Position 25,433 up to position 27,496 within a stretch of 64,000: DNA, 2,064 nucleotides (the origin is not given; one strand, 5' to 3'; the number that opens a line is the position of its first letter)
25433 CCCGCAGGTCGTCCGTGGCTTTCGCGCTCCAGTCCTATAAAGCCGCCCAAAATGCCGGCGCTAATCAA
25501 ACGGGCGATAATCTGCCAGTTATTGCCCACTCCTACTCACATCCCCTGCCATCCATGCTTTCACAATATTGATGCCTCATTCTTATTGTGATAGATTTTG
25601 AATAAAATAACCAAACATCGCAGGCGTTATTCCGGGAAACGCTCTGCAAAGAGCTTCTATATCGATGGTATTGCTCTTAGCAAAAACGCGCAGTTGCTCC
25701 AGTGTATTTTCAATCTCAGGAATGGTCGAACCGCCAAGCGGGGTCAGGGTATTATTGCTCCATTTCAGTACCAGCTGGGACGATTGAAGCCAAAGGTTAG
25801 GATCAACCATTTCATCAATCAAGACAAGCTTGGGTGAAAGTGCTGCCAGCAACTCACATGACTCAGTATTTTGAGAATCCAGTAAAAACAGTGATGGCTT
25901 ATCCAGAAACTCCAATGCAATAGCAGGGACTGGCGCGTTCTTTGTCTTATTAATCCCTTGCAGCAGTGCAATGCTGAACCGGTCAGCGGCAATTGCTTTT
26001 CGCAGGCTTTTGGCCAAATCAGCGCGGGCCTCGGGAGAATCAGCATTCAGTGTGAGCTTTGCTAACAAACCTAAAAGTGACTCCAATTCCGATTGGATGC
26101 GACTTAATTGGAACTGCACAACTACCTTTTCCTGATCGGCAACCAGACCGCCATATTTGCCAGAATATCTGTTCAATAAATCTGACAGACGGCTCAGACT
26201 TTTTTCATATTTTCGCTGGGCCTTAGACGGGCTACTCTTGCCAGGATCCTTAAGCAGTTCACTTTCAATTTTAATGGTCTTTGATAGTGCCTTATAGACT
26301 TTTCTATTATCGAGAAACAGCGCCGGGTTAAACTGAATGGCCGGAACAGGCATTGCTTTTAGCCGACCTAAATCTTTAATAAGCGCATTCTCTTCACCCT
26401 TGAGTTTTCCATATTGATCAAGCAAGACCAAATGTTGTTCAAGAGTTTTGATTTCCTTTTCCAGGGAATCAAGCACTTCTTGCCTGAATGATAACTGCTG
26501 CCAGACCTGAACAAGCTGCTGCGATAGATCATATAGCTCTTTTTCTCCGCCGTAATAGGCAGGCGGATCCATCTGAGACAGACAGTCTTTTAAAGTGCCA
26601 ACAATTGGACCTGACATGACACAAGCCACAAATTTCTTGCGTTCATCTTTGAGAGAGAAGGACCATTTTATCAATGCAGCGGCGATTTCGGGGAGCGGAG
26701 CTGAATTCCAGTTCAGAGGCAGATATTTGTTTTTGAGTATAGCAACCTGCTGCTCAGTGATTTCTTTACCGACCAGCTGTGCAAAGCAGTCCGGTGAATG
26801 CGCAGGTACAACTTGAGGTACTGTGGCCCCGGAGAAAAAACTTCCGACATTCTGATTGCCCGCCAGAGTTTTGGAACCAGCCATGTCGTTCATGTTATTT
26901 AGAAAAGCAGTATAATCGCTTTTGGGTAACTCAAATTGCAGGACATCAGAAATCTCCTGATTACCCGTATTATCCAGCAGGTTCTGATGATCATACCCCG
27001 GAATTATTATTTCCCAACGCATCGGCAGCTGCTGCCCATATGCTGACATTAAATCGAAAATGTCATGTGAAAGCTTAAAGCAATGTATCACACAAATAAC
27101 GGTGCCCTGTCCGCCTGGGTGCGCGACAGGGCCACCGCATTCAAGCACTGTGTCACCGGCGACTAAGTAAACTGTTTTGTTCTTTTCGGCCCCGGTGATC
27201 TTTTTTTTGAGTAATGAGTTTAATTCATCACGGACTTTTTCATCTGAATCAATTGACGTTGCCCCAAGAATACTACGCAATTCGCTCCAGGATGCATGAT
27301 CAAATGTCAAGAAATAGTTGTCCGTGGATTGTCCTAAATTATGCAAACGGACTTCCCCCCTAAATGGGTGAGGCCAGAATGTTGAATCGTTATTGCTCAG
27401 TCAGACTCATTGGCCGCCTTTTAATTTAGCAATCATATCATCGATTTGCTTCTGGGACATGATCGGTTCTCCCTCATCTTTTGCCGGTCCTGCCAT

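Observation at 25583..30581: Cryptic three-gene operon of unrecognisable proteins between speH and mgtC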

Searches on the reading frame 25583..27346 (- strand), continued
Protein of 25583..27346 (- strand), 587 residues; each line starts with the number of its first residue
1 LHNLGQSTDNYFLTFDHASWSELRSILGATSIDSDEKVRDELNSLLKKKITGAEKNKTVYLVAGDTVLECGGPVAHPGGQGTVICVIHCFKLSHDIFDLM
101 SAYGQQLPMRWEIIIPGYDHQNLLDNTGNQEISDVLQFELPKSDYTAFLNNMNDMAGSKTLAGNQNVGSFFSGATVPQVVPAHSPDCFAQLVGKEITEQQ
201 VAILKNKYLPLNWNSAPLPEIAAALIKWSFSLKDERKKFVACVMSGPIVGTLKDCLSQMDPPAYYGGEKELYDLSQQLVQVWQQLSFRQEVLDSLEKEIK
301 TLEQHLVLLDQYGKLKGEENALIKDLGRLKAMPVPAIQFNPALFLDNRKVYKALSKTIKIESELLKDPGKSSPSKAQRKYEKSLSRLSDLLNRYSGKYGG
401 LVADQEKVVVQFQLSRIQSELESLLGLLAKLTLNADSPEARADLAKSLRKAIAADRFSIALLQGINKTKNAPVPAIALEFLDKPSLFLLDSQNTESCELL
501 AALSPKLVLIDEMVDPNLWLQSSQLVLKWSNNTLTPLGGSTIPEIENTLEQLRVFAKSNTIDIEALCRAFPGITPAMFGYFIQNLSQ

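Call 61: fold_search(model_id=the predicted structure, library=pdb)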
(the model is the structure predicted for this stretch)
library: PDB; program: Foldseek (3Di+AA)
matches with E <= 10: 600; with E <= 0.001: 0
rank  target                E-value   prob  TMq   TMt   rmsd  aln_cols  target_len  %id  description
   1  8p4y                  2.4e-02  0.63  0.10  0.25  26.2       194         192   21  Coiled-coil protein origami triangle (released 2023-08-02)
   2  5xei                  2.7e-02  0.44  0.11  0.12  26.1       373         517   11  Crystal structure of the Smc head domain with a coiled coil and joint derived from Pyrococcus yayanosii (released 2017-06-07)
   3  7zr1_D                4.6e-02  0.07  0.08  0.07  92.8       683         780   12  Chaetomium thermophilum Mre11-Rad50-Nbs1 complex bound to ATPyS (composite structure) (released 2023-01-11)
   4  8tua                  5.1e-02  0.08  0.07  0.04  24.7       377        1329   14  Full-length P-Rex1 in complex with inositol 1,3,4,5-tetrakisphosphate (IP4) (released 2024-04-10)
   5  4tql_B                8.3e-02  0.16  0.07  0.14  41.3       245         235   15  Computationally designed three helix bundle (released 2014-10-15)
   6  4tql_A                9.3e-02  0.16  0.08  0.16  41.4       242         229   14  Computationally designed three helix bundle (released 2014-10-15)
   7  5nnv_B                1.0e-01  0.21  0.08  0.16  24.1       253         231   16  Structure of a Bacillus subtilis Smc coiled coil middle fragment (released 2017-06-21)
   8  9hqx_B                1.1e-01  0.11  0.09  0.08  35.4       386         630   14  Salmonella enterica Lamassu LmuACB bound to DNA duplex (released 2025-10-01)
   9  9hqu_A                1.2e-01  0.08  0.08  0.07  38.8       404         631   14  Salmonella enterica Lamassu LmuACB in nuclease sequestration state (released 2025-10-01)
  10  9fed                  1.3e-01  0.44  0.09  0.24  28.9       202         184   16  Single-chain chimeric protein mimicking the interaction between HR1 and HR2 in HIV gp41 (released 2025-05-28)
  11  5xg2                  1.4e-01  0.13  0.08  0.15  29.0       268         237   17  Crystal structure of a coiled-coil segment (residues 345-468 and 694-814) of Pyrococcus yayanosii Smc (released 2017-06-07)
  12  9a6c_A                1.9e-01  0.06  0.07  0.07  29.8       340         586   16  Integrative model of YYDD-YYDB by crosslinking MS and deep learning (released 2024-09-18)
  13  6h2x                  2.0e-01  0.09  0.09  0.12  37.1       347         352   13  MukB coiled-coil elbow from E. coli (released 2019-03-06)
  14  9cbc_B                2.1e-01  0.20  0.13  0.07  40.3       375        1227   12  Yersinia entomophaga holotoxin complex in pore conformation (released 2025-12-31)
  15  5nnv_C                2.2e-01  0.20  0.10  0.19  22.8       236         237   18  Structure of a Bacillus subtilis Smc coiled coil middle fragment (released 2017-06-21)
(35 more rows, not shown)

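Call 74: search_protein_families(library=pfam, alignment_id=A4, max_evalue=1)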
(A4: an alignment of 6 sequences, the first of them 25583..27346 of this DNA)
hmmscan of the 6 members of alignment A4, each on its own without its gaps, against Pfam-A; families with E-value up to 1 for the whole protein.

A. member 1, window:25583-27346:- (587 aa): 2 families
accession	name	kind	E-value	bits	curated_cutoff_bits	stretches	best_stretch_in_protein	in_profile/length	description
PF14257.11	DUF4349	-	0.47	10.2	27.7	0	277-305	116-144/213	Domain of unknown function (DUF4349)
PF12795.12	MscS_porin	-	0.95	9.4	34.4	0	270-307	79-116/238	Mechanosensitive ion channel porin domain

B. families by the number of members that match (of 6 scanned): 7 families
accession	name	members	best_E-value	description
PF14257.11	DUF4349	2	0.29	Domain of unknown function (DUF4349)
PF03462.23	PCRF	1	0.0032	PCRF domain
PF21589.2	AP5B1_barrel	1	0.0036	AP-5 complex subunit beta-1, beta-barrel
PF07195.17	FliD_C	1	0.13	Flagellar hook-associated protein 2 C-terminus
PF24264.1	DUF7465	1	0.19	Family of unknown function (DUF7465)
PF06009.19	Laminin_II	1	0.21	Laminin Domain II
PF12795.12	MscS_porin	1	0.95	Mechanosensitive ion channel porin domain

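Call 86: list_cluster_members(proteins=[window:25583-27346:-, window:27407-29221:-, window:29223-30581:-, P0009, P0003])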
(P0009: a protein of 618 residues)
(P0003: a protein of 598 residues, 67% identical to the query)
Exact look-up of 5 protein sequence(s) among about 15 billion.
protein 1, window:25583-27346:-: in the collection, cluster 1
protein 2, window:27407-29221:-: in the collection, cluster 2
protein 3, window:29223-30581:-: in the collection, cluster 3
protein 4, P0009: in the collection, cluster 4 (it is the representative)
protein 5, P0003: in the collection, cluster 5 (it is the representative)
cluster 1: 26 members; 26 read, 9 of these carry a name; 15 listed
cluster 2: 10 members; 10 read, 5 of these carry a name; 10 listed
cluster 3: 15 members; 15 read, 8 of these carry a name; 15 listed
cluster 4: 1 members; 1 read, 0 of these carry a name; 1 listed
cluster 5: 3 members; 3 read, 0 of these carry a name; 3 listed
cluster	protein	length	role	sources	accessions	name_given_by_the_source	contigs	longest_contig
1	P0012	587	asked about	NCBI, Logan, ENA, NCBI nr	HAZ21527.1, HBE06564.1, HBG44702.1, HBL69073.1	MAG TPA: hypothetical protein DHD79_01495 [Firmicutes bacterium] | hypothetical protein [Bacillota bacterium]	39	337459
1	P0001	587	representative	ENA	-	-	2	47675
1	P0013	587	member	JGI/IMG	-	regulator of replication initiation timing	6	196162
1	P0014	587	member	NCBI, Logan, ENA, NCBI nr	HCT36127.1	MAG TPA: hypothetical protein DF292_03720 [Firmicutes bacterium] | hypothetical protein [Bacillota bacterium]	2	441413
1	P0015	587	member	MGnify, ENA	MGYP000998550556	FL=1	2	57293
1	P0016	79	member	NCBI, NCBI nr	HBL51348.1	MAG TPA: hypothetical protein DDZ65_14025 [Firmicutes bacterium] | hypothetical protein [Bacillota bacterium]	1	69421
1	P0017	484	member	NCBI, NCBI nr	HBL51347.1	MAG TPA: hypothetical protein DDZ65_14020, partial [Firmicutes bacterium] | hypothetical protein [Bacillota bacterium]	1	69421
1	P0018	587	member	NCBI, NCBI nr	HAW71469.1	MAG TPA: hypothetical protein DCX37_09865 [Firmicutes bacterium] | hypothetical protein [Bacillota bacterium]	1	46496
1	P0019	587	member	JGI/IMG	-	regulator of replication initiation timing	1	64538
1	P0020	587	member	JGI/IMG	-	regulator of replication initiation timing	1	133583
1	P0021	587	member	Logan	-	-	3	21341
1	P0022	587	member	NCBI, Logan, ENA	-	-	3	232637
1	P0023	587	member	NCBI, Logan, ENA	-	-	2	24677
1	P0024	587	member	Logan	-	-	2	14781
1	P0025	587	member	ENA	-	-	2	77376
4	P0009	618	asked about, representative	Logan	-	-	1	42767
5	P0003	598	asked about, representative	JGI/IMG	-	-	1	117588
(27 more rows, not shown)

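Call 88: search_protein_families(library=phrogs, proteins=[window:25583-27346:-], max_evalue=0.1)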
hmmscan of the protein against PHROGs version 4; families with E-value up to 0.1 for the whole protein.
window:25583-27346:- (587 aa): 2 families
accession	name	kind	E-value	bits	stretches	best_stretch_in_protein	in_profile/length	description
phrog_77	-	DNA, RNA and nucleotide metabolism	0.0053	16.3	1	286-453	640-773/967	SbcC-like subunit of palindrome specific endonuclease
phrog_739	-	lysis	0.073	14.3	0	269-328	27-91/122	Rz-like spanin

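Call 103: search_dna_similar(query=window:25583-27346:-, collection=plasmids, mode=protein, max_evalue=0.001, max_rows=5)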
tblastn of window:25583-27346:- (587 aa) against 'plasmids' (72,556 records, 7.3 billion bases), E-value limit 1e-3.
No match.

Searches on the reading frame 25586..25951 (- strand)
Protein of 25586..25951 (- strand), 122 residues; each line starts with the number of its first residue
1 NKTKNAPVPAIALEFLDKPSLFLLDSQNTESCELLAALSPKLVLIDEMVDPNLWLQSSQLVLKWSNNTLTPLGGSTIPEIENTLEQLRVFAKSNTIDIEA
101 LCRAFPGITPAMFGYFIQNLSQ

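Call 95: search_protein_families(library=pfam, alignment_id=A13, max_evalue=10)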
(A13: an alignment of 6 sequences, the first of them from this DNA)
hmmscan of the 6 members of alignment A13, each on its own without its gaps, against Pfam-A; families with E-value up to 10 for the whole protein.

A. member 1, seq(122 aa): 1 family
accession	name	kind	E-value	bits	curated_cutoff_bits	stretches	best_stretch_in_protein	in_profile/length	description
PF11020.14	DUF2610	-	0.084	13.2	21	1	73-103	43-73/81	Domain of unknown function (DUF2610)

B. families by the number of members that match (of 6 scanned): 1 family
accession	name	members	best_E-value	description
PF11020.14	DUF2610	1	0.084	Domain of unknown function (DUF2610)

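Call 97: search_solved_structures(query=A13, max_evalue=10)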
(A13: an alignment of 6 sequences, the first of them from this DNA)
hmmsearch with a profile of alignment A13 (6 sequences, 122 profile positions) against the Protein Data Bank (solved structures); distinct sequences matched with E-value up to 10: 8.
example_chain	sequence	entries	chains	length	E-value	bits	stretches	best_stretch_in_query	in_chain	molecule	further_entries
3s84_A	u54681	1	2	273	0.025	17.6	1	66-113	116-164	Apolipoprotein A-IV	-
9hx4_F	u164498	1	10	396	0.09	15.8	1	66-113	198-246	Apolipoprotein A-IV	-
2lrt_A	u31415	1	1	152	0.49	13.4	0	31-63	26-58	Uncharacterized protein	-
3lxu_X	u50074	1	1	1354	0.54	13.3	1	43-76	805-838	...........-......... 2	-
9w2t_d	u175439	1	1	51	1.3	12.1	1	76-107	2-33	ATP synthase peripheral stalk subunit d, mitochondrial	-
5ue7_A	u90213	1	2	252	1.3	12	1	59-91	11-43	Phosphomannomutase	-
6v47_B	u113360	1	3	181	1.8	11.6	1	46-102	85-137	Hemagglutinin HA2 chain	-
5hmg_B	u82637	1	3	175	1.9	11.5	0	51-97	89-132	Hemagglutinin HA2 chain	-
